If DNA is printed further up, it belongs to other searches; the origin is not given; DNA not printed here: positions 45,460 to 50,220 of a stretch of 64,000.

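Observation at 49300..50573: Giant secreted repeat protein ends in a papain-like Cys-His domain and is coupled to a small periplasmic protein: effector/immunity-like pair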

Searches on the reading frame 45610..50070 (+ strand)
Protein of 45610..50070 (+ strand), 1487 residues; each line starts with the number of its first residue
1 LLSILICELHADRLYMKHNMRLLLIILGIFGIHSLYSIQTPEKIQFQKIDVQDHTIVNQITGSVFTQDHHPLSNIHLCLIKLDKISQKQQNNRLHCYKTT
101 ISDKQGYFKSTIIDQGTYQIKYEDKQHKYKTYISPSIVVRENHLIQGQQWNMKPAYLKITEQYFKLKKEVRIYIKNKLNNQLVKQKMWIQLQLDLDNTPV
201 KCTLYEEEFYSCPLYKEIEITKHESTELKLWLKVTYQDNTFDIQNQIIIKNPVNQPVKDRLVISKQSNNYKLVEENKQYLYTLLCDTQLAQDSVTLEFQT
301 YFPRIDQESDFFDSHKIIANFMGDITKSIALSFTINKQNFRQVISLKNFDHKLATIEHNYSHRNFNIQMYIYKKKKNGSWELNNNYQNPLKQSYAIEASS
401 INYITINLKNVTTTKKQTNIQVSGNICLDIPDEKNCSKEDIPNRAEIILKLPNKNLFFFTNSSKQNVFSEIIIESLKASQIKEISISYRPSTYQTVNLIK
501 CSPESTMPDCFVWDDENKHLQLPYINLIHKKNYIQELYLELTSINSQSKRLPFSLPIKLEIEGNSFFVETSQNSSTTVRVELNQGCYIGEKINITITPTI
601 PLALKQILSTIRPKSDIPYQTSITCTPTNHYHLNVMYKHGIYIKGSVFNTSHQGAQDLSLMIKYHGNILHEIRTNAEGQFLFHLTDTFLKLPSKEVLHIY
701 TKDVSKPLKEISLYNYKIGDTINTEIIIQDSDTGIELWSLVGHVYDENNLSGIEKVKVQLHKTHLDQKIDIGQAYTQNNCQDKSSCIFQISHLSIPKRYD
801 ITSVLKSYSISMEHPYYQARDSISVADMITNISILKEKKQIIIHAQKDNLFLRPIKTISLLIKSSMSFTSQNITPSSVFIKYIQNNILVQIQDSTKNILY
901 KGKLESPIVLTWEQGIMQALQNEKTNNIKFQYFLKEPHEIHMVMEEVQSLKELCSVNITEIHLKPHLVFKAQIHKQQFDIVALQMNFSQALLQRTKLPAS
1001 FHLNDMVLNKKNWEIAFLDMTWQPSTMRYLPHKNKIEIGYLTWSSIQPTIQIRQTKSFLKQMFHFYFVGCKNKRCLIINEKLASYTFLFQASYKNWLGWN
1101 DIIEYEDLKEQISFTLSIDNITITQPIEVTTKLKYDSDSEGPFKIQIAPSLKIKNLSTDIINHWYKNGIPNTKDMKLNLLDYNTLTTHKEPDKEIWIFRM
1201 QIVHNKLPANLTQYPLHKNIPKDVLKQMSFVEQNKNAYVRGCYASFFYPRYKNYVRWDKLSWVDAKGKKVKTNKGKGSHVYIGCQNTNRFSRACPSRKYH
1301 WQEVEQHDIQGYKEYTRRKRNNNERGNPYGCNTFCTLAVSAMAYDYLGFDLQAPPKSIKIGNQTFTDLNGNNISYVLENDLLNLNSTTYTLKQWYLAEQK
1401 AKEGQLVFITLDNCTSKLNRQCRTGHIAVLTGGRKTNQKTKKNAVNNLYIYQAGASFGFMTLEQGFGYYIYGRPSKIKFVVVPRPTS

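Call 3: search_protein_families(library=pfam, proteins=[window:45610-50070:+], max_evalue=1)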
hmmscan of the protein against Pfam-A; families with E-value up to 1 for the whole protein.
window:45610-50070:+ (1487 aa): 2 families
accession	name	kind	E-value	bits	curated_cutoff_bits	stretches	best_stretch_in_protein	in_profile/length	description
PF13620.12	CarboxypepD_reg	-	2.5e-05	25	32.3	1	59-139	1-69/82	Carboxypeptidase regulatory-like domain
PF17210.9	SdrD_B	-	0.035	14.7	29.7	0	94-126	36-68/112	SdrD B-like domain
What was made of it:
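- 45784..46026 (+): Single weak CarboxypepD_reg-like (transthyretin-like) module, aa 59-139. Pfam PF13620, E 2.5e-5, 25 bits, below the 32.3-bit cut-off (call 3).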

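Call 4: search_protein_families(library=ncbifam, proteins=[window:45610-50070:+], max_evalue=1)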
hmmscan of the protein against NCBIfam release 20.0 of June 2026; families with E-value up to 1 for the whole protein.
window:45610-50070:+ (1487 aa): 3 families
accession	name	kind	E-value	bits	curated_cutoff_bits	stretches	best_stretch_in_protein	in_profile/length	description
TIGR04134.1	lipo_with_rSAM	hypoth_equivalog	0.028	14.4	39.8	1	59-152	41-137/150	radical SAM-associated putative lipoprotein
NF058648.1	ECF_sub_HI1622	equivalog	0.072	13.1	100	0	636-686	20-71/180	NikL family nickel/cobalt ECF transporter subunit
NF001928.0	PRK00704.1-5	equivalog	0.19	11.6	301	1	1442-1473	50-83/187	photosystem I reaction center protein subunit XI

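Call 22: search_protein_families(library=padloc, proteins=[window:45610-50070:+], max_evalue=1)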
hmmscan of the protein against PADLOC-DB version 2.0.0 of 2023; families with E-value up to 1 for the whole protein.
window:45610-50070:+ (1487 aa): 0 families

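Call 23: search_protein_families(library=phrogs, proteins=[window:45610-50070:+], max_evalue=1)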
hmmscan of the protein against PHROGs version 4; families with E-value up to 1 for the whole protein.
window:45610-50070:+ (1487 aa): 0 families

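Call 31: search_protein_representatives(protein=window:46471-50070:+)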
Query: 1200 residues. Proteins with E-value up to 0.001 (for the whole library): 4; up to 1e-10: 3; up to 1e-30: 2. The best 4 are listed.
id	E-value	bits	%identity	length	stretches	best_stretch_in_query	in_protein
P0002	0.0e+00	2747.3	100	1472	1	1-1200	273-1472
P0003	1.5e-101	357.5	41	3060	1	687-1197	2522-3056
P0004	4.1e-23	97.8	28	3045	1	588-888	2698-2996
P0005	1.2e-04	36.6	34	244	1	1042-1181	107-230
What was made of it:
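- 45655..50073 (+): Gene for the giant exported protein (1472 aa from ATG 45655; the ORF opens at TTG 45610, giving 1487 aa; residue numbers in this report use the 1487-aa frame). The database copy P0002 is 1472 aa (call 31).
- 48241..49122 (+): Pre-domain stalk region shared with the 3000-aa proteins P0003 and P0004 (aa 878-1171; contains the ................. motif). Exhaustive HMMER search (call 31).
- The exhaustive HMMER search of 1.84 billion representatives found only self, P0003, P0004 and P0005 (call 31).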

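Call 35: find_encoding_contigs(protein=P0005, flank=10000)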
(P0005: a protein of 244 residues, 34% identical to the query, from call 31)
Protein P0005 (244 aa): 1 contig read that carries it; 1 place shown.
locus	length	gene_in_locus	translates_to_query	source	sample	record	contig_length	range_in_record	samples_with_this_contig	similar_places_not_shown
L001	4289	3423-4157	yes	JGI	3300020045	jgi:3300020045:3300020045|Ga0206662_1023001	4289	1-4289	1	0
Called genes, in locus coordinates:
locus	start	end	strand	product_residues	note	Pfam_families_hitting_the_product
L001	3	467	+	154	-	?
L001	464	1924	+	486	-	-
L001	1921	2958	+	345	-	-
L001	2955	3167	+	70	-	-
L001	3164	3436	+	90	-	-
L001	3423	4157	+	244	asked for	-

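Call 39: search_protein_families(library=phrogs, proteins=[L001:464-1921:+, L001:1921-2955:+, L001:2955-3164:+, L001:3164-3433:+, P0005, L001:3-464:+], max_evalue=0.1)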
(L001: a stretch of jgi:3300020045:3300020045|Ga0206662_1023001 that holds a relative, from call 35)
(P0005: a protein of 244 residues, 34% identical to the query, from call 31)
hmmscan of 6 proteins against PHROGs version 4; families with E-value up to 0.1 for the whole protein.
L001:464-1921:+ (486 aa): 0 families

L001:1921-2955:+ (345 aa): 3 families
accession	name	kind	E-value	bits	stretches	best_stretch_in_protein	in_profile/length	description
phrog_6122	-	unknown function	1.2e-05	25.9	1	6-110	14-125/290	-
phrog_5795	-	tail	0.0017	17.6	1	183-295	413-495/968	tail protein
phrog_8234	-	unknown function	0.021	15.1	1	62-111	135-184/255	-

L001:2955-3164:+ (70 aa): 0 families

L001:3164-3433:+ (90 aa): 9 families
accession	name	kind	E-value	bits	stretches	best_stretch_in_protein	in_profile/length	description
phrog_1009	-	unknown function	0.00082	20.4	1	3-70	7-85/103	-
phrog_4780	-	unknown function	0.0012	19.5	1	31-82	149-200/275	-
phrog_3671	-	unknown function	0.0058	17.8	0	30-65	47-82/87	-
phrog_8369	-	other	0.012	16.7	1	21-67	59-105/192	hol-like chemotaxis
phrog_17481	-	tail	0.015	16.3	1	7-88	71-152/185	minor tail protein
phrog_20923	-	unknown function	0.024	15.8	1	27-66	16-54/158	-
phrog_5620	-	unknown function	0.024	15.6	1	13-54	13-55/60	-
phrog_739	-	lysis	0.034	15.3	1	28-78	22-72/122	Rz-like spanin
phrog_2658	-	other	0.04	15.2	1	29-65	83-119/126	hol-like chemotaxis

P0005 (244 aa): 1 family
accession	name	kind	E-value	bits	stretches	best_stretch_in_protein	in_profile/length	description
phrog_36990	-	unknown function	0.073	14.3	0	157-197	16-54/160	-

L001:3-464:+ (154 aa): 2 families
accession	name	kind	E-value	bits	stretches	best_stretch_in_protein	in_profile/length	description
phrog_6185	-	unknown function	5.5e-10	39.2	1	15-144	503-637/647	-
phrog_8495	-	unknown function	0.023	15.4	1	2-42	94-135/149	-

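Call 40: search_protein_families(library=pfam, proteins=[L001:464-1921:+, L001:1921-2955:+, L001:2955-3164:+, L001:3164-3433:+, P0005, L001:3-464:+], max_evalue=0.1)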
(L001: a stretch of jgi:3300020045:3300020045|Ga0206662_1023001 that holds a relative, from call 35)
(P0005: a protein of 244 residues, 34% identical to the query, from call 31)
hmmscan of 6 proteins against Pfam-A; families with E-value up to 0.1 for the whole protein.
L001:464-1921:+ (486 aa): 0 families

L001:1921-2955:+ (345 aa): 0 families

L001:2955-3164:+ (70 aa): 0 families

L001:3164-3433:+ (90 aa): 18 families
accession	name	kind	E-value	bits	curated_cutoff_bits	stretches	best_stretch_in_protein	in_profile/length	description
PF04977.20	DivIC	-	0.00054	20.2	28.9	1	26-62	17-55/80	Septum formation initiator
PF13870.11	CCDC113_CCDC96_CC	-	0.0013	18.9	31.6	1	27-86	78-137/177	CCDC113/CCDC96, coiled-coil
PF13851.11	GAS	-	0.0031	17.4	32.3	1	27-86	86-142/200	Growth-arrest specific micro-tubule binding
PF07989.16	Cnn_1N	-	0.0032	18.1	28.5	1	28-77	9-59/74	Centrosomin N-terminal motif 1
PF25526.1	LIP-1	-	0.0054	16.5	34.1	1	28-83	26-81/250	Liprin-alpha-like coiled coil domain 2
PF07407.17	Seadorna_VP6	-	0.0066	16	27.2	1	30-74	6-50/399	Seadornavirus VP6 protein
PF05837.17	CENP-H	-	0.0075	16.6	29.9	1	5-82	82-161/202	Centromere protein H (CENP-H)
PF05816.16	TelA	-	0.008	15.7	30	1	23-78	98-154/332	Toxic anion resistance protein (TelA)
PF06005.17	ZapB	-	0.0091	16.9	31.5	1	33-63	18-48/71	Cell division protein ZapB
PF01544.23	CorA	-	0.011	15.5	27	1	16-73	115-167/292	CorA-like Mg2+ transporter protein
PF12329.13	TMF_DNA_bd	-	0.014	15.8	35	1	30-69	23-62/74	TATA element modulatory factor 1 DNA binding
PF20651.3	EXOC6_Sec15_N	-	0.015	15.7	27.2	1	28-82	31-85/170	Exocyst complex component EXOC6/Sec15, N-terminal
PF11279.13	DUF3080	-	0.015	15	26.5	1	18-68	236-286/315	Protein of unknown function (DUF3080)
PF13758.11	Prefoldin_3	-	0.033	14.7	23.4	1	31-77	10-56/99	Prefoldin subunit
PF17060.10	MPS2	-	0.044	13.3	28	1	28-77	209-255/395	Monopolar spindle protein 2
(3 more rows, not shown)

P0005 (244 aa): 0 families

L001:3-464:+ (154 aa): 0 families

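Call 41: search_dna_similar(query=P0005, collection=phages, mode=protein, max_evalue=1)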
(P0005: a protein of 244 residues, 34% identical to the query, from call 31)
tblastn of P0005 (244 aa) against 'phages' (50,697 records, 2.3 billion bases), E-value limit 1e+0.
No match.
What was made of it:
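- Closest known: Phage endolysins and virion-associated lysins of the NlpC/P60/CHAP type. Different: No family member matches any of 50,697 GenBank phage records (call 41).
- Tried and rejected: tblastn of P0005 against 50,697 phage records: no match (call 41).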

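Call 55: search_protein_families(library=pfam, proteins=[P0003, P0004], max_evalue=0.01)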
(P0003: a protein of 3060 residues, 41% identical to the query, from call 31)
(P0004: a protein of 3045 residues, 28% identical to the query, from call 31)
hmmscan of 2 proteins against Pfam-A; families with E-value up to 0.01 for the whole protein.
P0003 (3060 aa): 4 families
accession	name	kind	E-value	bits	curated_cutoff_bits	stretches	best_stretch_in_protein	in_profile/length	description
PF13620.12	CarboxypepD_reg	-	3.5e-31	107.8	32.3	3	552-638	2-82/82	Carboxypeptidase regulatory-like domain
PF13715.12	CarbopepD_reg_2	-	2.2e-12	47.2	32.2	1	646-721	3-78/88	CarboxypepD_reg-like domain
PF17210.9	SdrD_B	-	6.2e-08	33.3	29.7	0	478-529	23-76/112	SdrD B-like domain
PF25020.1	TTR_TEN1-4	-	0.0011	19.3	27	0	644-689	9-54/86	Teneurin TTR-like domain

P0004 (3045 aa): 13 families
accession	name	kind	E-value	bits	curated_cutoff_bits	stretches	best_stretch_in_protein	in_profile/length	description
PF13620.12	CarboxypepD_reg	-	2.5e-48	162.8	32.3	4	2222-2279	1-56/82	Carboxypeptidase regulatory-like domain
PF13715.12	CarbopepD_reg_2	-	1e-21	77.2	32.2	2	667-734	1-68/88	CarboxypepD_reg-like domain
PF17210.9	SdrD_B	-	8e-15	55.5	29.7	1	492-546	16-71/112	SdrD B-like domain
PF17802.7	SpaA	-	1.5e-12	48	23.1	0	494-556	9-75/91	Prealbumin-like fold domain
PF14686.12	fn3_3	-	3.6e-06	27.1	24.4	0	614-654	31-73/75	Polysaccharide lyase family 4, domain II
PF02369.22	Big_1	-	9.4e-06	26.1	34.9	0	2223-2279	21-80/93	Bacterial Ig-like domain (group 1)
PF09430.16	EMC7_beta-sandw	-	4.2e-05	24.1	26.6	0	604-639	15-50/122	ER membrane protein complex subunit 7, beta-sandwich domain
PF11974.14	bMG3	-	0.00017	21.9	34.9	0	2317-2376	14-77/103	Bacterial alpha-2-macroglobulin MG3 domain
PF25020.1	TTR_TEN1-4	-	0.0003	21.1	27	0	667-735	9-78/86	Teneurin TTR-like domain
PF15976.11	CooC_C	-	0.00096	19.6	29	0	665-711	17-59/93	CS1-pili formation C-terminal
PF24025.1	Ig_DR_A0283-like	-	0.0018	19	27.1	0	2559-2598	36-75/102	DR_A0283-like, Ig-like domain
PF22902.2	NOMO1-like_9th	-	0.0039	17.4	27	0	2330-2391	12-73/75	BOS complex subunit NOMO1-like, beta sandwich domain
PF08308.17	PEGA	-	0.0074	16.6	20.8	0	622-661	29-68/71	PEGA domain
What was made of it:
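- Checked: The 3000-aa relatives P0003 and P0004 do carry three or four such domains (call 55).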

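Call 57: find_encoding_contigs(protein=P0003, flank=10000)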
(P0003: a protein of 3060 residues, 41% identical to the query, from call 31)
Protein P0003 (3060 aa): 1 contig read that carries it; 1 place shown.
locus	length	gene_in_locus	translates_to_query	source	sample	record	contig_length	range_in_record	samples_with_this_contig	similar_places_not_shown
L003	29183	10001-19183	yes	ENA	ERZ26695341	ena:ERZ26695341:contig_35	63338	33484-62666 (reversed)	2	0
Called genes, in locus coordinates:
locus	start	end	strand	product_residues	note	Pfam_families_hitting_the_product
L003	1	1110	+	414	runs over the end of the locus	PF01288:HPPK, PF02548:Pantoate_transf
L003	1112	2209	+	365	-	PF00155:Aminotran_1_2, PF01041:DegT_DnrJ_EryC1, PF01212:Beta_elim_lyase (weak), PF01053:Cys_Met_Meta_PP, PF00266:Aminotran_5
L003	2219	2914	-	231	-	PF18135:Type_ISP_C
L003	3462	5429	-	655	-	PF02384:N6_Mtase, PF20473:MmeI_Mtase, PF07669:Eco57I (weak)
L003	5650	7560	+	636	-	-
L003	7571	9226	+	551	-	-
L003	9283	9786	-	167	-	-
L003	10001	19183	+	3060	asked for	PF13620:CarboxypepD_reg (faint), PF13715:CarbopepD_reg_2 (faint), PF17210:SdrD_B (faint)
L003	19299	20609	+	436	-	PF13004:BACON (weak), PF19190:BACON_2 (weak)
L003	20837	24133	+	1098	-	PF19190:BACON_2 (weak), PF13004:BACON (weak), PF19190:BACON_2 (weak), PF13004:BACON (weak)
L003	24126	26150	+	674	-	PF13004:BACON (weak)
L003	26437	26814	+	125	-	-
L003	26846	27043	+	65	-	-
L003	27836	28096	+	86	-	-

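Call 58: find_encoding_contigs(protein=P0004, flank=10000)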
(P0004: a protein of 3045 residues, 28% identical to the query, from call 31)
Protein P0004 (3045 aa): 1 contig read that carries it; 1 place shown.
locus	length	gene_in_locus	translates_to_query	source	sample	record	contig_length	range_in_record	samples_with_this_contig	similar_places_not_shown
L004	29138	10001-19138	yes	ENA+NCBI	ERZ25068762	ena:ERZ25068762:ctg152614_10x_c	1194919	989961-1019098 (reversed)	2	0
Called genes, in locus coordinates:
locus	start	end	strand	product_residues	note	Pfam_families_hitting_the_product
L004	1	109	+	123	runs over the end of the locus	-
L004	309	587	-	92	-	PF01555:N6_N4_Mtase (weak)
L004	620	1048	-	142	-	-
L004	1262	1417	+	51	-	-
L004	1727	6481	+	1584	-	PF00028:Cadherin, PF17678:Glyco_hydro_92N, PF07971:Glyco_hydro_92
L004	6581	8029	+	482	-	-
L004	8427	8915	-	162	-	-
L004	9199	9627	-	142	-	PF13751:DDE_Tnp_1_6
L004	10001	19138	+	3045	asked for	PF02369:Big_1 (faint), PF14686:fn3_3 (faint), PF17210:SdrD_B (faint), PF17802:SpaA (faint), PF22904:NOMO1-like_2nd (faint), PF13620:CarboxypepD_reg (weak), PF13715:CarbopepD_reg_2 (weak), PF13620:CarboxypepD_reg (weak)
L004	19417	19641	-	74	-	-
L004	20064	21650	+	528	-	PF05598:DUF772, PF01609:DDE_Tnp_1 (weak), PF13751:DDE_Tnp_1_6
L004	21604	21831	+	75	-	-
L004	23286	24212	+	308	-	PF04754:Transposase_31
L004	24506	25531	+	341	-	PF02885:Glycos_trans_3N, PF00591:Glycos_transf_3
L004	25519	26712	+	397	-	PF07228:SpoIIE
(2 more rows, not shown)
